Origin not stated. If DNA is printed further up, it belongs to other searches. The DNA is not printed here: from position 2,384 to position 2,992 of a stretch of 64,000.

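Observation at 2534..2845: Stand-alone peptide gene with a textbook double-glycine leader in a Mollicute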

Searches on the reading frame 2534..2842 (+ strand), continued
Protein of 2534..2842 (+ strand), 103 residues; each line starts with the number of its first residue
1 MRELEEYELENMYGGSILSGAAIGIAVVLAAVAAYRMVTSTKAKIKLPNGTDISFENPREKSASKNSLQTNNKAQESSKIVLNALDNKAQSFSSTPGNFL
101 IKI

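Call 78: predict_structure(alignment_id=A3)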
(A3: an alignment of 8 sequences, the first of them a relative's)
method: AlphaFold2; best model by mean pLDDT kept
length: 103 residues; sequences in the alignment: 8
mean_pLDDT: 55.0   pTM: 0.22
mean pLDDT of the five models: 55.0, 54.2, 53.8, 50.9, 50.9
residues with pLDDT >= 90: 0; 70-90: 15; 50-70: 46; < 50: 42
segments of 3 or more residues with pLDDT < 50: 60-81, 89-103
pLDDT, mean of each block of 10 residues (from residue 1): 54 58 77 72 60 56 43 40 48 46 40
secondary structure, 60 per line:
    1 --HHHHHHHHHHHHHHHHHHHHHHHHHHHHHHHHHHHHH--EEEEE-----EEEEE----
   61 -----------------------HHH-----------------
elements in order: H3-39 E42-46 E52-56
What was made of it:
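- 2579..2638 (+): Gly/Ala-rich hydrophobic helix, residues 16-35. AlphaFold2 predicts a helix over residues 3-39 (call 78).
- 2639..2704 (+): Conserved juxtamembrane motif, residues 36-57: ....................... Family consensus: YK..T[SA].E[AG]K[IV]K[LI]PGGT[ED]ISFE. A beta-hairpin at 42-46/52-56 is predicted with low to moderate confidence (call 78).
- AlphaFold2 runs one helix through residues 3-39 (call 78, low confidence).
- Tried and rejected: AlphaFold2 model of the peptide (call 78): mean pLDDT 55, giving secondary structure only.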

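Call 79: search_protein_families(library=ncbifam, max_evalue=10, proteins=[window:2579-2842:+])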
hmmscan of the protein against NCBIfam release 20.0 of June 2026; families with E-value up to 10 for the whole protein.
seq(88 aa): 1 family
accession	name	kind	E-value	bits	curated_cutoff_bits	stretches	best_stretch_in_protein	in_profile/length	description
NF047839.1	PspM_Rv2743c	equivalog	0.085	12.8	80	1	4-72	47-113/220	phage shock envelope stress response protein PspM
